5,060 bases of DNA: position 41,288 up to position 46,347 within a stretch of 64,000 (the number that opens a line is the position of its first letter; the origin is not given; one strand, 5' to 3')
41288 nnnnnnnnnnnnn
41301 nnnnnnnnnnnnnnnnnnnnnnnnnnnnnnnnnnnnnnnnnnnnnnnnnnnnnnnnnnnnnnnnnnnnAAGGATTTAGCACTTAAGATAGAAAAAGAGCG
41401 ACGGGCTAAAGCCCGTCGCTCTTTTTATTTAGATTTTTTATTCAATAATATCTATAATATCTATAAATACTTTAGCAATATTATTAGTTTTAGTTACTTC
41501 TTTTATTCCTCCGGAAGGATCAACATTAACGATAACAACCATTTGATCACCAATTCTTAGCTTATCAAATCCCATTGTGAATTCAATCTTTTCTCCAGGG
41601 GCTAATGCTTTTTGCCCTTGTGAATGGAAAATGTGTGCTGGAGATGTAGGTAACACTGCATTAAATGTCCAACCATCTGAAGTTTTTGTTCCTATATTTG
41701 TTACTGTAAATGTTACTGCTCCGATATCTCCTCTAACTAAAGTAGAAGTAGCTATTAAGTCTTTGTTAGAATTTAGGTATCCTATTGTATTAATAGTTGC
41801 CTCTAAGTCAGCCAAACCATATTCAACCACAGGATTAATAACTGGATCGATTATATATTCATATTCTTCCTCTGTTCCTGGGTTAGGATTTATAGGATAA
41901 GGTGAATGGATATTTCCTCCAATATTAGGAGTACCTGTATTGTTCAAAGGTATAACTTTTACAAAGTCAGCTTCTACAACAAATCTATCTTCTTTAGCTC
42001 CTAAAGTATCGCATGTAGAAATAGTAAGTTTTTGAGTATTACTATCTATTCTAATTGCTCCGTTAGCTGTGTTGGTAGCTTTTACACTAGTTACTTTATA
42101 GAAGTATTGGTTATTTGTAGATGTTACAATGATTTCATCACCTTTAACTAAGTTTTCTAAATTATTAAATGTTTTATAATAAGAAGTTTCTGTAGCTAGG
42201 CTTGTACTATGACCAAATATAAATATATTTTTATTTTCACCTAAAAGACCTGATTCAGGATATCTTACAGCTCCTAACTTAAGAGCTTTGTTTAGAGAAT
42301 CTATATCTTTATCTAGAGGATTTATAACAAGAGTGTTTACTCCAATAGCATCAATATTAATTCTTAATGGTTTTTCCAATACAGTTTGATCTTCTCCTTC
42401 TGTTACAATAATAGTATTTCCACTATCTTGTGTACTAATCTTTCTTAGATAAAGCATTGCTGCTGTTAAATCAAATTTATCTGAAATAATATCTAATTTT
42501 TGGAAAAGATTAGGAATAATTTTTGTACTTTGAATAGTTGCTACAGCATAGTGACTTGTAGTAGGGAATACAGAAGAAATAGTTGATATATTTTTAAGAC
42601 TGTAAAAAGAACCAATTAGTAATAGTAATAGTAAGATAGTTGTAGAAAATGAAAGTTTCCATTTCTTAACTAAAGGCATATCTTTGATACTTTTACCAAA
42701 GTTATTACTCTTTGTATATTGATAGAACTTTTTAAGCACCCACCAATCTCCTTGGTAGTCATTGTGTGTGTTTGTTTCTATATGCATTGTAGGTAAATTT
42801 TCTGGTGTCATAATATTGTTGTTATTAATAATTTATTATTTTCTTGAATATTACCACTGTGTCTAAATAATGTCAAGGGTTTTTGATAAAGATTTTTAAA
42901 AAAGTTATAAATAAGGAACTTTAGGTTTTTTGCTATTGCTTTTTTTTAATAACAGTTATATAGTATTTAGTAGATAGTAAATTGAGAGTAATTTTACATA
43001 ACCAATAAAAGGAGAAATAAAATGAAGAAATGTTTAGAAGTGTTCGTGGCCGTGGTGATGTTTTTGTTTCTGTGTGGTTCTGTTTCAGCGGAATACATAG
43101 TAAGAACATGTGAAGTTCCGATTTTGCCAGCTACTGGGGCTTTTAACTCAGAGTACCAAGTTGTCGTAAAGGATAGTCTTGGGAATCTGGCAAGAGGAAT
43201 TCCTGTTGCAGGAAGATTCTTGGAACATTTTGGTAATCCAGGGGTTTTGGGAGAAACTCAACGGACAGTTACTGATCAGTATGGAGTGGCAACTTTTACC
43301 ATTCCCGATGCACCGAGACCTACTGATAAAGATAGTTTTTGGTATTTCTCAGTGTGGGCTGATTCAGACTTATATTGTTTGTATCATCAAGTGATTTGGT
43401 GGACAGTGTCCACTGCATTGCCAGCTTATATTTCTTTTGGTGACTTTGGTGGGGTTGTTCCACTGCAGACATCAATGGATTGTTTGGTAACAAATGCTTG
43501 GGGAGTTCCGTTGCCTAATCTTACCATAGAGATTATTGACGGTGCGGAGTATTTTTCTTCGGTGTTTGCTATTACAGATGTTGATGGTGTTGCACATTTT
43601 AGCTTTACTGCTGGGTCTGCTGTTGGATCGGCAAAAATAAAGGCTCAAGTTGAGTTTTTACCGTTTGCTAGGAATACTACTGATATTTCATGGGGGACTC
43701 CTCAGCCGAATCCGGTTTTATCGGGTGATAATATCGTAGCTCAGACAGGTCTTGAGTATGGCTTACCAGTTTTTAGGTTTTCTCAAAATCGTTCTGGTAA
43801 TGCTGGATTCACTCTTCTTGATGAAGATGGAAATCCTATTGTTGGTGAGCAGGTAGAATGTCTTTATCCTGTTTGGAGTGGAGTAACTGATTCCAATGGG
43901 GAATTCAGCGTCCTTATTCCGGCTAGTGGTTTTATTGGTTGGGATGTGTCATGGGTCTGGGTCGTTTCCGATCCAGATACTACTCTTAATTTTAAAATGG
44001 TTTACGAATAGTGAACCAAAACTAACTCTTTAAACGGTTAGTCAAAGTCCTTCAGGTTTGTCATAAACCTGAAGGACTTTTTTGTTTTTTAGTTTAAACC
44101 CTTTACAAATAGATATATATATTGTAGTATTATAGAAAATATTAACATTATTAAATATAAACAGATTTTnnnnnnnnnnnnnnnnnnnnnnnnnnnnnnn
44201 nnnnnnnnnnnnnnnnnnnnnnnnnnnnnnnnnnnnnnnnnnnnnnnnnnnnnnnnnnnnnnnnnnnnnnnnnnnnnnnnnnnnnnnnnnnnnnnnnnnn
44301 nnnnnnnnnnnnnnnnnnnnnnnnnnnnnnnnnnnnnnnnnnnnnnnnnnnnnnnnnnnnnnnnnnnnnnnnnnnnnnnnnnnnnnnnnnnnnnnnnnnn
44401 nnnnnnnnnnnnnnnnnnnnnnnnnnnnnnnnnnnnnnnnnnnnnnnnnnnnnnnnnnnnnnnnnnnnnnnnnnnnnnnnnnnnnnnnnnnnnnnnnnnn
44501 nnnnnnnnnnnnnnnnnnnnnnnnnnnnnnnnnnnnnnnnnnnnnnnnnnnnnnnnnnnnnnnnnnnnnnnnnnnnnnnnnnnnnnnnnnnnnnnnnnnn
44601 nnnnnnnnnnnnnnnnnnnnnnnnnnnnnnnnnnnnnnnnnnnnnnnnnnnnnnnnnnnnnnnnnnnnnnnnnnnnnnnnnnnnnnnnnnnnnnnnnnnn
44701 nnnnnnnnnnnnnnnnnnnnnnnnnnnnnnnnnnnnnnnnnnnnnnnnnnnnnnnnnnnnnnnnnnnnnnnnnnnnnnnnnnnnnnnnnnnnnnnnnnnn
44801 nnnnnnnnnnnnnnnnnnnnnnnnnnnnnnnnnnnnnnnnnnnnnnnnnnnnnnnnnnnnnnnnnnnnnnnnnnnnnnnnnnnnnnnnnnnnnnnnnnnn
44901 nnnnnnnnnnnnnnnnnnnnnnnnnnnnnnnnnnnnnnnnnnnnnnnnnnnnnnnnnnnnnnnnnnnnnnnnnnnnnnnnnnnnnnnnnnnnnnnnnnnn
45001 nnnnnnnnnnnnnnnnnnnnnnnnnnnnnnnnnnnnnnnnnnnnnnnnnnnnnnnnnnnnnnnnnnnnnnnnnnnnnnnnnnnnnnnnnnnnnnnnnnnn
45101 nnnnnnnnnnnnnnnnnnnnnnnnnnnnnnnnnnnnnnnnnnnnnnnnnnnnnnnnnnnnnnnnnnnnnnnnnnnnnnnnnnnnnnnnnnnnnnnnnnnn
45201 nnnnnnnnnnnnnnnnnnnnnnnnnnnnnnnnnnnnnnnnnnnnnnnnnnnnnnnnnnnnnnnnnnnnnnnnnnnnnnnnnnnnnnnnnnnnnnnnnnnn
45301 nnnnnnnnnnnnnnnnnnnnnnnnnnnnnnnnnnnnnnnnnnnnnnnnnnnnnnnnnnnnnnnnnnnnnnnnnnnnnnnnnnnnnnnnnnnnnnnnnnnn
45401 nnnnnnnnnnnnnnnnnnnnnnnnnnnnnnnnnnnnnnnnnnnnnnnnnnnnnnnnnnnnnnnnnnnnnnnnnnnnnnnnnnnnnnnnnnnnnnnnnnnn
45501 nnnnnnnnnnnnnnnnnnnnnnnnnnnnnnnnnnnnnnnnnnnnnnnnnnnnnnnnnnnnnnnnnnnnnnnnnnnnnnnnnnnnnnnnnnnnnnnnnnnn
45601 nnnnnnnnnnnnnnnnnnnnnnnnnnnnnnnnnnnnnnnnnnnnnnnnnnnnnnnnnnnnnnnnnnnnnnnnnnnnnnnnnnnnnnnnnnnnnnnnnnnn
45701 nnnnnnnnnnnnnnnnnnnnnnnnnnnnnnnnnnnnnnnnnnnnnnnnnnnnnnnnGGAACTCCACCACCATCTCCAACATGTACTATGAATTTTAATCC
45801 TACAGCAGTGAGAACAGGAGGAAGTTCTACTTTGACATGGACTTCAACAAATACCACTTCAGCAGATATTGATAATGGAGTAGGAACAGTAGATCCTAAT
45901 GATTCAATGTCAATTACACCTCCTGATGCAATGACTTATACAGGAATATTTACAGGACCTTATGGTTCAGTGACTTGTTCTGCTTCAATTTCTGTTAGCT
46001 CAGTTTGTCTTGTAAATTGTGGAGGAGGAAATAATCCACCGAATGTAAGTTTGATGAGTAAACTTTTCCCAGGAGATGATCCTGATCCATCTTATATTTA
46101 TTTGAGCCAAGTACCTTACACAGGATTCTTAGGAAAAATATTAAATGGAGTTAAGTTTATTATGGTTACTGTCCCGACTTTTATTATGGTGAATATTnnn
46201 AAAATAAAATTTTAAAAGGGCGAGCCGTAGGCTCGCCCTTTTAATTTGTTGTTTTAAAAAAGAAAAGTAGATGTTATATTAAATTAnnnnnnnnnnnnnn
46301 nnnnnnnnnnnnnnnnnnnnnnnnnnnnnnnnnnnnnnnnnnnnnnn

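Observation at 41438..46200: Sortase(+CARDB) locus with a Cys-rich tandem-repeat surface protein ending in a VPYTG-hydrophobic tail; very recent internal duplication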

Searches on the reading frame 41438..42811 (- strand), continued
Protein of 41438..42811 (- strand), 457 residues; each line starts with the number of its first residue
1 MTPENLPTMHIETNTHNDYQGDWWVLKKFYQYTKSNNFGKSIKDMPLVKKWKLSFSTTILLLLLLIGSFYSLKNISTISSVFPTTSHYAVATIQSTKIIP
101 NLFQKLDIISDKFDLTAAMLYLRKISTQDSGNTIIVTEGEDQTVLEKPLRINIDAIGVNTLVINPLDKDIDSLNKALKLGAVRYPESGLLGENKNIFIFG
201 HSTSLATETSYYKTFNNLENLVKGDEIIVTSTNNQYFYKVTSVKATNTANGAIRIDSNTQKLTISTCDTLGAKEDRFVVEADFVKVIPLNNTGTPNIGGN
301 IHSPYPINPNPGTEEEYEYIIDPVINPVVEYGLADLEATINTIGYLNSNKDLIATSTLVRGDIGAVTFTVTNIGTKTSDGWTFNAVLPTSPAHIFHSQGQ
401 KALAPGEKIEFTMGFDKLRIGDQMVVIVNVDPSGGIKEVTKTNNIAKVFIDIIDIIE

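Call 44: fold_search(model_id=the predicted structure, library=pdb)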
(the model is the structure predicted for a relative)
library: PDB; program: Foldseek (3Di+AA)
matches with E <= 10: 1742; with E <= 0.001: 122
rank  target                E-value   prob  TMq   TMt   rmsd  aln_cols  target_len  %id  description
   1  9m4u_A                3.0e-09  1.00  0.24  0.60   4.2       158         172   22  Crystal Structure of Sortase E mutant P94A from Thermobifida fusca (released 2026-03-04)
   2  3fn6                  4.7e-09  1.00  0.27  0.67   2.8       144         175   21  Crystal structure of sortase A from Streptococcus pyogenes serotype M1 strain SF370 with the active site Cys in its sulp (released 2009-01-06)
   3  9m5i_A                5.5e-09  1.00  0.24  0.61   4.4       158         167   22  Crystal Structure of the double mutant (P94A and Y128F) of Sortase E from Thermobifida fusca (released 2026-03-11)
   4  4tqx                  5.8e-09  1.00  0.27  0.58   3.8       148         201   25  Molecular Basis of Streptococcus mutans Sortase A Inhibition by Chalcone. (released 2015-05-20)
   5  9m2n_A                6.1e-09  1.00  0.24  0.62   4.2       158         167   21  Crystal Structure of the double mutant (Y128A and C222A) of Sortase E mutant from Thermobifida fusca (released 2026-03-04)
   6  9m5j_A                6.4e-09  1.00  0.24  0.62   3.9       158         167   22  Crystal Structure of the double mutant (P94A and Y128A) of Sortase E from Thermobifida fusca (released 2026-03-11)
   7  8snq                  7.2e-09  1.00  0.27  0.68   4.2       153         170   21  Streptococcus pyogenes Sortase A (SrtA) with the F145E mutation (released 2024-03-13)
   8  9iv0_A                7.6e-09  1.00  0.24  0.60   4.1       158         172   22  Crystal Structure of Sortase E mutant Y128F from Thermobifida fusca (released 2025-07-23)
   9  7s53                  8.0e-09  1.00  0.27  0.74   3.6       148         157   21  Structure of Sortase A from Streptococcus pyogenes with the b7-b8 loop sequence from Listeria monocytogenes Sortase A (released 2022-01-12)
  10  9m6n_A                8.4e-09  1.00  0.24  0.62   4.1       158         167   22  Crystal Structure of the double mutant (P94A and C222A) of Sortase E from Thermobifida fusca (released 2026-03-11)
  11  7t8z_A                9.9e-09  1.00  0.27  0.73   3.6       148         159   21  Structure of Class A sortase from Streptococcus pyogenes bound to lipid II mimetic, LPATA: Thr-out conformation (released 2022-09-07)
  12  7s54_A                9.9e-09  1.00  0.27  0.71   4.4       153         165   24  Sortase A from Streptococcus agalactiae with the deltaN188 b7-b8 loop sequence from Staphylococcus aureus Sortase A (released 2022-01-12)
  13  9j0t_A                9.9e-09  1.00  0.24  0.59   4.4       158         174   22  Crystal Structure of Sortase E mutant - C222A from Thermobifida fusca (released 2025-08-06)
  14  3rcc_O                1.0e-08  1.00  0.25  0.78   3.6       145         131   23  Crystal Structure of the Streptococcus agalactiae Sortase A (released 2011-09-07)
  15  3rcc_F                1.0e-08  1.00  0.25  0.79   3.6       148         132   22  Crystal Structure of the Streptococcus agalactiae Sortase A (released 2011-09-07)
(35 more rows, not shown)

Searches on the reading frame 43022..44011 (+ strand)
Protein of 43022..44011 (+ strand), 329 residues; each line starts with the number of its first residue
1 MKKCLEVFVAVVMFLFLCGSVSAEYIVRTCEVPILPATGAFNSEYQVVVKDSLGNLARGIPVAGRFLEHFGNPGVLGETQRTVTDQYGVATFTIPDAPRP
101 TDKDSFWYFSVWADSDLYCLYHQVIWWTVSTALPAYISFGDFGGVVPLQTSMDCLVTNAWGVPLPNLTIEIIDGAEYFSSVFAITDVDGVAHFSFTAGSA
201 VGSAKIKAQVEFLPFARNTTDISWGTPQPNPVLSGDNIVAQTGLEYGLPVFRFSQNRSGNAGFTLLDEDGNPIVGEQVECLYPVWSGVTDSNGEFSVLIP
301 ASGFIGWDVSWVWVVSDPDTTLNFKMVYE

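Call 3: search_protein_families(library=pfam, proteins=[window:43022-44011:+], max_evalue=1)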
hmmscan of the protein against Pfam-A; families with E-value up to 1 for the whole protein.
window:43022-44011:+ (329 aa): 7 families
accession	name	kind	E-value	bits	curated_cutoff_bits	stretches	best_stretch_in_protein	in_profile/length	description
PF02369.22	Big_1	-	6.7e-13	49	34.9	2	153-210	22-80/93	Bacterial Ig-like domain (group 1)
PF13620.12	CarboxypepD_reg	-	2.1e-06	28.4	32.3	1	265-300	6-46/82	Carboxypeptidase regulatory-like domain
PF17789.7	MG4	-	3.4e-06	27.6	24.7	1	46-94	19-60/95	Macroglobulin domain MG4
PF09134.16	Invasin_D3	-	0.0011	19.9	33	0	184-211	56-83/98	Invasin, domain 3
PF24025.1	Ig_DR_A0283-like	-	0.0031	18.3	27.1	1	151-195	8-52/102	DR_A0283-like, Ig-like domain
PF10670.15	DUF4198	-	0.013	16.1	34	0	161-196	157-196/209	Domain of unknown function (DUF4198)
PF05688.17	BIg21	-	0.1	13.6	27.4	0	278-299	60-76/109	Bacterial Immunoglobulin-like 21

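Call 4: search_protein_families(library=ncbifam, proteins=[window:43022-44011:+], max_evalue=1)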
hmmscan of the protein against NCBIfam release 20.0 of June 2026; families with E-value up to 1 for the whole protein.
window:43022-44011:+ (329 aa): 0 families

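Call 62: find_homologous_proteins(query=window:43022-44011:+)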
Query window:43022-44011:+ (329 aa): 1 proteins with E <= 0.001 among 2294 candidates.
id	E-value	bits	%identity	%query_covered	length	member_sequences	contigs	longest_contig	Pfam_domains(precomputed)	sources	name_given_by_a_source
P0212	1.1e-223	760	100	100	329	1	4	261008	PF17789.8,PF02369.23,PF13620.13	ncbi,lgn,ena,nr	ncbi:MAG: hypothetical protein KAJ58_01120 [Candidatus Pacebacteria bacterium]|nr:hypothetical prote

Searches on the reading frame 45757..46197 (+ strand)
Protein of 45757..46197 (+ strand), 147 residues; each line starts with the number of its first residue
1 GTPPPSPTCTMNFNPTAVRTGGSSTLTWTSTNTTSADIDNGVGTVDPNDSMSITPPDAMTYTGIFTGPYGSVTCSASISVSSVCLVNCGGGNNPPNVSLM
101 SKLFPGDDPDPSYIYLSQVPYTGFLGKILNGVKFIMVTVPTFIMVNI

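Call 48: predict_structure(alignment_id=A2)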
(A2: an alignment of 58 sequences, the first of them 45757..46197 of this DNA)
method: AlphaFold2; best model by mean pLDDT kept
length: 147 residues; sequences in the alignment: 58
mean_pLDDT: 74.3   pTM: 0.55
mean pLDDT of the five models: 74.3, 71.3, 71.1, 70.1, 69.0
residues with pLDDT >= 90: 67; 70-90: 16; 50-70: 24; < 50: 40
segments of 3 or more residues with pLDDT < 50: 91-110, 115-121, 142-147
pLDDT, mean of each block of 10 residues (from residue 1): 92 91 94 97 96 93 97 95 66 42 45 48 51 54 47
secondary structure, 60 per line:
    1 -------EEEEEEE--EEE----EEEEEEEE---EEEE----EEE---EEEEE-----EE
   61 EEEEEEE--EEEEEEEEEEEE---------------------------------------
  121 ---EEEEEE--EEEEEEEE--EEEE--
elements in order: E8-14 E17-19 E24-31 E35-38 E43-45 E49-53 E59-67 E70-81 E124-129 E132-139 E142-145

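Call 53: fold_search(model_id=the predicted structure, library=pdb)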
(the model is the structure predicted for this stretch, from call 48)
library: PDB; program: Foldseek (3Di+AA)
matches with E <= 10: 1345; with E <= 0.001: 0
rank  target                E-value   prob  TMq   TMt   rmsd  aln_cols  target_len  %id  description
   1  4x9f_A                1.1e-03  1.00  0.36  0.15   4.3        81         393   14  Crystal structure of Dscam1 isoform 6.9, N-terminal four Ig domains (released 2015-12-16)
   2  4x8x_A                1.4e-03  1.00  0.38  0.16   4.1        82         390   13  Crystal structure of Dscam1 isoform 1.9, N-terminal four Ig domains (released 2015-12-16)
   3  9fyn                  1.7e-03  1.00  0.37  0.08   5.7       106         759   15  Lacto-N-biosidase from Trueperella pyogenes (released 2024-10-09)
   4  2v5s_B                2.3e-03  1.00  0.36  0.15   4.3        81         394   12  Structural basis for Dscam isoform specificity (released 2007-09-11)
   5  4x9f_B                2.9e-03  1.00  0.36  0.15   4.3        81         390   12  Crystal structure of Dscam1 isoform 6.9, N-terminal four Ig domains (released 2015-12-16)
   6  4x9b_A                3.2e-03  1.00  0.35  0.15   4.4        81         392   15  Crystal structure of Dscam1 isoform 4.44, N-terminal four Ig domains (released 2015-12-16)
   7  4x83_A                3.4e-03  1.00  0.36  0.15   4.3        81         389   12  Crystal structure of Dscam1 isoform 7.44, N-terminal four Ig domains (released 2015-12-16)
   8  3tp4_B                4.5e-03  1.00  0.36  0.13   3.9        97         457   14  Crystal Structure of engineered protein at the resolution 1.98A, Northeast Structural Genomics Consortium Target OR128 (released 2011-10-05)
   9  8ovu_A                5.0e-03  1.00  0.38  0.54   4.6        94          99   16  Human titin immunoglobulin-like 21 domain (released 2023-11-29)
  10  4x83_D                5.0e-03  1.00  0.35  0.15   4.4        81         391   15  Crystal structure of Dscam1 isoform 7.44, N-terminal four Ig domains (released 2015-12-16)
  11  2wwm_O                6.0e-03  1.00  0.40  0.57   3.7        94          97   17  Crystal structure of the Titin M10-Obscurin like 1 Ig complex in space group P1 (released 2010-02-16)
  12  4x8x_B                6.0e-03  1.00  0.37  0.16   4.2        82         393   13  Crystal structure of Dscam1 isoform 1.9, N-terminal four Ig domains (released 2015-12-16)
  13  3dmk_B                6.0e-03  1.00  0.36  0.09   4.3        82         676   13  Crystal structure of Down Syndrome Cell Adhesion Molecule (DSCAM) isoform 1.30.30, N-terminal eight Ig domains (released 2008-10-07)
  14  1l0q_A                7.4e-03  1.00  0.43  0.18   3.1        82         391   16  Tandem YVTN beta-propeller and PKD domains from an archaeal surface layer protein (released 2002-11-06)
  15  2bk8                  7.4e-03  1.00  0.38  0.54   4.9        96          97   18  M1 domain from titin (released 2006-08-09)
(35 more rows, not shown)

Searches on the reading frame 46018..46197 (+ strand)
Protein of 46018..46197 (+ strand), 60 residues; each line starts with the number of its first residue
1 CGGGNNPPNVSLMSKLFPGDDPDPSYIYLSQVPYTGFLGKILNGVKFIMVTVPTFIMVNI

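Call 54: search_protein_representatives(alignment_id=A3)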
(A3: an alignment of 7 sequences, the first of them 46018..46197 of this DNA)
Query: 7 sequences, 61 profile positions. Proteins with E-value up to 0.001 (for the whole library): 66; up to 1e-10: 8; up to 1e-30: 2. The best 66 are listed.
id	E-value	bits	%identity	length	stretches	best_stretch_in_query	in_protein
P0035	5.4e-31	122.4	-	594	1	1-61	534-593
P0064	9.5e-31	121.7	-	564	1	1-61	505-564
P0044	1.5e-30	121.0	-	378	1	1-61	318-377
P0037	2.3e-28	114.0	-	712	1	1-61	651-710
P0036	3.9e-26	106.9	-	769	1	1-61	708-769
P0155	1.1e-17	79.8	-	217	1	1-60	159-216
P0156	1.0e-14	70.3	-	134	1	2-54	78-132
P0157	1.3e-12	63.6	-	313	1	2-57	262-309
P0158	3.3e-10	55.9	-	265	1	2-50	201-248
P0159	1.5e-09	53.8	-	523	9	29-41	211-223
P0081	7.7e-09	51.5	-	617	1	3-47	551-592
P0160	1.0e-08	51.1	-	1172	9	28-43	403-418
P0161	2.3e-07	46.8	-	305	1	3-38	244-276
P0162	3.3e-07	46.3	-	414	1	3-38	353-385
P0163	1.0e-06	44.7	-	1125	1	1-47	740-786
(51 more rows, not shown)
